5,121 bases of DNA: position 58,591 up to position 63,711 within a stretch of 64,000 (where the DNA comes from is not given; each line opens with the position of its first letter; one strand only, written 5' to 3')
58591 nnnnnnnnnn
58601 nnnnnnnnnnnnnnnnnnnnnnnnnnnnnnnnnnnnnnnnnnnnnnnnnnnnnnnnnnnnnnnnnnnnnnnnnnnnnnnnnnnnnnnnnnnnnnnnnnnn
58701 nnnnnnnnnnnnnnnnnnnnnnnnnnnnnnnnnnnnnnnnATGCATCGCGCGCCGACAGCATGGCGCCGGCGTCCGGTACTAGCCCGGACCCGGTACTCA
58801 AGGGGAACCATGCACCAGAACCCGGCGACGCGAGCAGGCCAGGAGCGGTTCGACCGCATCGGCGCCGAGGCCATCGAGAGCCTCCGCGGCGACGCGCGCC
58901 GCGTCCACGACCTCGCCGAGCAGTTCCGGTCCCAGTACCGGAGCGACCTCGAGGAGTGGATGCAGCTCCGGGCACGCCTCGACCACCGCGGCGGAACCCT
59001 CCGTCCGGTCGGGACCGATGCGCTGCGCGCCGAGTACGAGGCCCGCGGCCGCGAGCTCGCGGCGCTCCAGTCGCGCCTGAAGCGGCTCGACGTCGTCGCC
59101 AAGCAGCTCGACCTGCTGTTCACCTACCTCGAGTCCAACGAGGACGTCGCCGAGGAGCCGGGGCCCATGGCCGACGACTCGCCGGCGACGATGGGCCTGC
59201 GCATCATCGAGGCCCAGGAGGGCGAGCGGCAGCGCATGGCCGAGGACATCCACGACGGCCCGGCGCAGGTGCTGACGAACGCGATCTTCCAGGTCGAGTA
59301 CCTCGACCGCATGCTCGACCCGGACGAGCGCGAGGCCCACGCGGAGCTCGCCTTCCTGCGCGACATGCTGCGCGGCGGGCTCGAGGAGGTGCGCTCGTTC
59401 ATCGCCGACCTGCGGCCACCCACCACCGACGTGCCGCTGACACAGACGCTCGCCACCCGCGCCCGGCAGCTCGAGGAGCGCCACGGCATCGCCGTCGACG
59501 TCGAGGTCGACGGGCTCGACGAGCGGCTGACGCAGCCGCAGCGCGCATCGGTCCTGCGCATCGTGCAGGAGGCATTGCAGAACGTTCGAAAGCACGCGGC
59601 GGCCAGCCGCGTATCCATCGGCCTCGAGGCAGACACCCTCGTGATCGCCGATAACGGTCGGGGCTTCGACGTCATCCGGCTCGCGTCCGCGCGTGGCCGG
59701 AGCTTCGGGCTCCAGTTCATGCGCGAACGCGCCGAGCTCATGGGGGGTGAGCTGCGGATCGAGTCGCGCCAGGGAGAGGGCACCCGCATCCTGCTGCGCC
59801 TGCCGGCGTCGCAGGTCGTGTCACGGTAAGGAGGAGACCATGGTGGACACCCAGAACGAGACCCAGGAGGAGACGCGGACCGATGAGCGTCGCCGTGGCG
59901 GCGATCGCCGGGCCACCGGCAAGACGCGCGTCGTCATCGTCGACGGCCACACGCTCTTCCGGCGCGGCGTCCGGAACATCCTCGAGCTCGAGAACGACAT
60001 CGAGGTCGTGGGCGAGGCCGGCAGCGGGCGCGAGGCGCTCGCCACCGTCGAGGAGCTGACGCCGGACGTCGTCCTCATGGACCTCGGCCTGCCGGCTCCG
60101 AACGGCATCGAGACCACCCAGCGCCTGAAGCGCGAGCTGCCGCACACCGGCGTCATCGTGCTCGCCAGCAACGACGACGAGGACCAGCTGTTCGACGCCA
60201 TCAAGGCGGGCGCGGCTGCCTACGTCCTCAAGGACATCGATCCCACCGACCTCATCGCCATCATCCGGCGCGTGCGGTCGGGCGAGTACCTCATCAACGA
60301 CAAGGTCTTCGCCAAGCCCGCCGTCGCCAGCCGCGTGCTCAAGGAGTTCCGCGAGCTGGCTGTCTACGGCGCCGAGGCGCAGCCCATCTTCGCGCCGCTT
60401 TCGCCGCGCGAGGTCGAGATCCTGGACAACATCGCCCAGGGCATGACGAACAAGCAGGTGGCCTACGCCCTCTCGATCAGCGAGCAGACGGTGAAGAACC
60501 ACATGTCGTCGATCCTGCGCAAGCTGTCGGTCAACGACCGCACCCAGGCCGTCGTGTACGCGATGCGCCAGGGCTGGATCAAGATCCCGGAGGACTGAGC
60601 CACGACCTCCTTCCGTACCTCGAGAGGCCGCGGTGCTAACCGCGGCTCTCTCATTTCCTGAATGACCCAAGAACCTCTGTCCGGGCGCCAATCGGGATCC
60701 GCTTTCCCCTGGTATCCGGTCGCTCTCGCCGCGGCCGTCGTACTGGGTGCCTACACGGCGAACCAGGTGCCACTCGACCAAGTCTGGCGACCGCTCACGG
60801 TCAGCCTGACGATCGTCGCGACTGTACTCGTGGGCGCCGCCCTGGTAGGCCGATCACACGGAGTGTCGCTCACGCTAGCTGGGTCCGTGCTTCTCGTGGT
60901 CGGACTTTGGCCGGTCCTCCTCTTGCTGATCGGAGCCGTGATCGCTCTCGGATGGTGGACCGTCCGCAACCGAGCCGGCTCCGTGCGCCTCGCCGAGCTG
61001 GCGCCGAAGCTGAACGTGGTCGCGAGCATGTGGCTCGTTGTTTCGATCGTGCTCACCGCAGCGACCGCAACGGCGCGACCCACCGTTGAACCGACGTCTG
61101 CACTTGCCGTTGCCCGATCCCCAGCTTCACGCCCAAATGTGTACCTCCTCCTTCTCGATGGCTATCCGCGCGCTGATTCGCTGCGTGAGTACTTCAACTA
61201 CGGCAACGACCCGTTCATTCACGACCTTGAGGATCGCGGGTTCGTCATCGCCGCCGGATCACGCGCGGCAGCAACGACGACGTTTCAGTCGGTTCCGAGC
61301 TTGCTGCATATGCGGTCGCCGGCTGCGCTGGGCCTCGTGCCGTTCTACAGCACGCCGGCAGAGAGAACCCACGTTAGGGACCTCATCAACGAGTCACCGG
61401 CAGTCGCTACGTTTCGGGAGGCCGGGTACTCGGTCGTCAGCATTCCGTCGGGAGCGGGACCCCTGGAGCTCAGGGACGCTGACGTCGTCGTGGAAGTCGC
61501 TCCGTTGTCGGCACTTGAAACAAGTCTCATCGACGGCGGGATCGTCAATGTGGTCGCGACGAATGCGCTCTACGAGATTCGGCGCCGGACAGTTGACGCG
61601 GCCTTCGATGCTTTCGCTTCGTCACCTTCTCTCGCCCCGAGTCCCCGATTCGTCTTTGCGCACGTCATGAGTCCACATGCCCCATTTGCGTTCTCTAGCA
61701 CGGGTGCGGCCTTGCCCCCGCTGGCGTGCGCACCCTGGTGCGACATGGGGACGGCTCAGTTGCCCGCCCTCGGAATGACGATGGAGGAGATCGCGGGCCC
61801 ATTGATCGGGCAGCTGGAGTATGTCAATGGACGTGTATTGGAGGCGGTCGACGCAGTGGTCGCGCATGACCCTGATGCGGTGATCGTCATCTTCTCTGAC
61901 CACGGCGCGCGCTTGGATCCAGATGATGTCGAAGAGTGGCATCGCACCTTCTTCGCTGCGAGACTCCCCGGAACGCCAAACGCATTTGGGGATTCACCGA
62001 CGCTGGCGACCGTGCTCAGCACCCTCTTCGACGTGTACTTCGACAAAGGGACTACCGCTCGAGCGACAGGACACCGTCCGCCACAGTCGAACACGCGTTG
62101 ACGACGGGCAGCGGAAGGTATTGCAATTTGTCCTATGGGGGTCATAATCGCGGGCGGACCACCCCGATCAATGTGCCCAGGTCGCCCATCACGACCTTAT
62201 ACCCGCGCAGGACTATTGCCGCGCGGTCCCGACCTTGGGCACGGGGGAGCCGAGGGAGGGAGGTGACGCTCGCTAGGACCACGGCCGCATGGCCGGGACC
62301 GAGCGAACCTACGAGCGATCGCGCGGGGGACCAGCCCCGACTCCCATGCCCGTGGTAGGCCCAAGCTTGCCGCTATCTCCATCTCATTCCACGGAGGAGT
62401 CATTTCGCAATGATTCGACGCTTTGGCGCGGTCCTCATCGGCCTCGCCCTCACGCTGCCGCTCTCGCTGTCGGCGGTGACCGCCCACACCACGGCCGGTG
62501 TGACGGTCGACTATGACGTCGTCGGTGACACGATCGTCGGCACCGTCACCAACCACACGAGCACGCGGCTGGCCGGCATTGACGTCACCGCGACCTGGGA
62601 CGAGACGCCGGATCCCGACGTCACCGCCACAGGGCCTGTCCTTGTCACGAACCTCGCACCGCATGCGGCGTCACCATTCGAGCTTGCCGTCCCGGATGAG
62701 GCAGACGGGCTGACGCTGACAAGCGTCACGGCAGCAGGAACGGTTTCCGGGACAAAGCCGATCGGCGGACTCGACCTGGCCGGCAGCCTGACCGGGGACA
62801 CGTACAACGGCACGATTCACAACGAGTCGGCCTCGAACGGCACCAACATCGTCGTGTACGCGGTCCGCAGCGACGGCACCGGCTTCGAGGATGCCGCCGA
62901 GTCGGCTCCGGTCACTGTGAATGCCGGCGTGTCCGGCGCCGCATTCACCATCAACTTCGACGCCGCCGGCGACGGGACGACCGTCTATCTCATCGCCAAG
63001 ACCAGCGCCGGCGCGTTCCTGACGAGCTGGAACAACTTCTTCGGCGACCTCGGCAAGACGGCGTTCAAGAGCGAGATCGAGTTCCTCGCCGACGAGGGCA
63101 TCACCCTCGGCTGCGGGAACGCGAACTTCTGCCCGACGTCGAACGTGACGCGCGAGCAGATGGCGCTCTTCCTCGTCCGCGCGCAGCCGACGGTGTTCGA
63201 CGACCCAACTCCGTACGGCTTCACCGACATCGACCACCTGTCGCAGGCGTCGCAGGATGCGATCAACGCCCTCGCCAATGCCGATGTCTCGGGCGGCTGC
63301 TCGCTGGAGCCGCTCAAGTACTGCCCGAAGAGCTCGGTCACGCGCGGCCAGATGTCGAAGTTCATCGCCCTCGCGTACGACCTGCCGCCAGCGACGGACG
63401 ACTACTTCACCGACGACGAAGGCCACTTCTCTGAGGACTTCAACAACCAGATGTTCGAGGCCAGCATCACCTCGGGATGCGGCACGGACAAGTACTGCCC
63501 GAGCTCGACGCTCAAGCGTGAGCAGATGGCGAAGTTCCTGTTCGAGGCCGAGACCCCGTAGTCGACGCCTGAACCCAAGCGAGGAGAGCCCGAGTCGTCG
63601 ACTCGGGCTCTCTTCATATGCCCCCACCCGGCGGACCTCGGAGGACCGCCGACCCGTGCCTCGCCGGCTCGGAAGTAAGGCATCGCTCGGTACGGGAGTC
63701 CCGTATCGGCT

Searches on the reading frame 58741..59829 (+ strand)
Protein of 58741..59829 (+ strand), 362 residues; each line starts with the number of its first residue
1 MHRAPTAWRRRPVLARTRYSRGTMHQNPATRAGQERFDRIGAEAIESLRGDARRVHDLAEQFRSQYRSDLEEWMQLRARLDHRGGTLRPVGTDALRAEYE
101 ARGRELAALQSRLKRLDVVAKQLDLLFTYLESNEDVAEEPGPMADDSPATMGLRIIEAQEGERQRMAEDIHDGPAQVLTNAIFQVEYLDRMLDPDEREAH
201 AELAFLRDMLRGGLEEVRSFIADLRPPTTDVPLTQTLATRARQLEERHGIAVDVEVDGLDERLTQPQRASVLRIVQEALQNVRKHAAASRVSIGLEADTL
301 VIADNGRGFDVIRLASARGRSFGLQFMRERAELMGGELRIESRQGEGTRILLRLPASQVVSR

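Call 7: search_protein_families(library=pfam, proteins=[window:58741-59829:+], max_evalue=0.1)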
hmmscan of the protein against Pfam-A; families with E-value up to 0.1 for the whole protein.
window:58741-59829:+ (362 aa): 3 families
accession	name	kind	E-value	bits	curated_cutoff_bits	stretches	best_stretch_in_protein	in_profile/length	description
PF07730.19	HisKA_3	-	7e-15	55.8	24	1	162-228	1-67/68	Histidine kinase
PF02518.31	HATPase_c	-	4.3e-14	53.3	26.4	1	271-357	6-110/111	Histidine kinase-, DNA gyrase B-, and HSP90-like ATPase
PF24554.1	DUF7603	-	0.061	14.5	27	0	42-81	46-81/110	Domain of unknown function (DUF7603)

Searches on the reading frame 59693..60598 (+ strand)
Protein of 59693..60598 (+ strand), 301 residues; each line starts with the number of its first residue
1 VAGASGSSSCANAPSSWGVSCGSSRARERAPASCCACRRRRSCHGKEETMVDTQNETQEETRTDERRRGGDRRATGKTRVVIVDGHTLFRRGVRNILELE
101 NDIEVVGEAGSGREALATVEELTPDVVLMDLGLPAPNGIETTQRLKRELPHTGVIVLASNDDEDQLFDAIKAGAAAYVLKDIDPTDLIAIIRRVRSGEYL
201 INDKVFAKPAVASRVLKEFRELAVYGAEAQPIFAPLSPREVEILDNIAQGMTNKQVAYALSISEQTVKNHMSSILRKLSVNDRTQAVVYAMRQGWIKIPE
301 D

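Call 7: search_protein_families(library=pfam, proteins=[window:59693-60598:+], max_evalue=0.1)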
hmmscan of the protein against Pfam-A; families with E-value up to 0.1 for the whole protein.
window:59693-60598:+ (301 aa): 8 families
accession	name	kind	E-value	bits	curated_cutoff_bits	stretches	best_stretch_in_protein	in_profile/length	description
PF00072.30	Response_reg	-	1.3e-26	93.4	30.2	1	80-192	1-111/111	Response regulator receiver domain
PF00196.25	GerE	-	1.8e-22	79.1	23.5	1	235-290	2-57/57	Bacterial regulatory proteins, luxR family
PF08281.18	Sigma70_r4_2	-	0.0011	19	25.7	1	249-278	25-54/54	Sigma-70, region 4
PF04545.22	Sigma70_r4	-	0.0011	18.9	24.1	1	248-278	18-48/50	Sigma-70, region 4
PF12840.13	HTH_20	-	0.02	15.3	27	1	242-273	8-40/51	Helix-turn-helix domain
PF13384.12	HTH_23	-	0.021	15.1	24.6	1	242-268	9-35/50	Homeodomain-like domain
PF19206.5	DUF5878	-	0.026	14.8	27.1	0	201-270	31-104/148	Family of unknown function (DUF5878)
PF14493.12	HTH_40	-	0.045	14.5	27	0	247-277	9-39/89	Helix-turn-helix domain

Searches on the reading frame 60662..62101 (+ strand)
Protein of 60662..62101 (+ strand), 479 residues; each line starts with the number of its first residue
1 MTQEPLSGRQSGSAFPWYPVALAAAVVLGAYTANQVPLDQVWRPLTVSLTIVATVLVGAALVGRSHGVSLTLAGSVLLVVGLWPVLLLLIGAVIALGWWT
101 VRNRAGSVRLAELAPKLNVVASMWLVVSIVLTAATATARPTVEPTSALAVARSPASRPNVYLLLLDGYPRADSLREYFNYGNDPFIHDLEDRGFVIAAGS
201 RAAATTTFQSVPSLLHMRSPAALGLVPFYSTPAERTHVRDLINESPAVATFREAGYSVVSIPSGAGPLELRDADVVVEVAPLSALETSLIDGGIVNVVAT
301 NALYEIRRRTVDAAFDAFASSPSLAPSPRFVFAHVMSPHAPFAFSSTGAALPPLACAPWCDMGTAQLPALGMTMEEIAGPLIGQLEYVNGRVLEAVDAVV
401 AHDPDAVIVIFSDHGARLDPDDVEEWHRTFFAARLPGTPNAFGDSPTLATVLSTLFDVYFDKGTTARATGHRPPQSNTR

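Call 7: search_protein_families(library=pfam, proteins=[window:60662-62101:+], max_evalue=0.1)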
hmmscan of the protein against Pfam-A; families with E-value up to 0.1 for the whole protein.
window:60662-62101:+ (479 aa): 1 family
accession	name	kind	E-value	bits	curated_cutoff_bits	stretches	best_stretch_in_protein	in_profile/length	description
PF00884.28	Sulfatase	-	9.7e-05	22.3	25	1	184-421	27-248/301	Sulfatase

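Call 9: search_protein_families(library=ncbifam, proteins=[window:60662-62101:+], max_evalue=0.1)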
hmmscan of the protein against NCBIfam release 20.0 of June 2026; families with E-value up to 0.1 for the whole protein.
window:60662-62101:+ (479 aa): 0 families

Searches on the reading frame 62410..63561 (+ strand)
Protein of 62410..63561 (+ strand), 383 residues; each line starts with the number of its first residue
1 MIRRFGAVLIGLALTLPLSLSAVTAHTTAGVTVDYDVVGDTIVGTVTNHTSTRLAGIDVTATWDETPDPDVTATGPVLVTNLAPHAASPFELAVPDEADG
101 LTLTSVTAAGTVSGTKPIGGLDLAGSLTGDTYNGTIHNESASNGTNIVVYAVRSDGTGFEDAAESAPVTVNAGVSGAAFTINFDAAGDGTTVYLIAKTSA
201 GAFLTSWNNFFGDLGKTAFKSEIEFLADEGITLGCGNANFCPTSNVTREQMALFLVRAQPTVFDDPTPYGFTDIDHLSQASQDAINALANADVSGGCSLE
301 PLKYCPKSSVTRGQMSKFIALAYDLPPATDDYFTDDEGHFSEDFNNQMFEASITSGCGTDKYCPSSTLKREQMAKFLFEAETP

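Call 7: search_protein_families(library=pfam, proteins=[window:62410-63561:+], max_evalue=0.1)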
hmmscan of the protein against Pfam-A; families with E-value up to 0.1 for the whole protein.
window:62410-63561:+ (383 aa): 1 family
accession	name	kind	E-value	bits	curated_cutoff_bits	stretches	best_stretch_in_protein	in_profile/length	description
PF00395.25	SLH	-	1.8e-08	34.7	20.8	1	211-252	2-44/44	S-layer homology domain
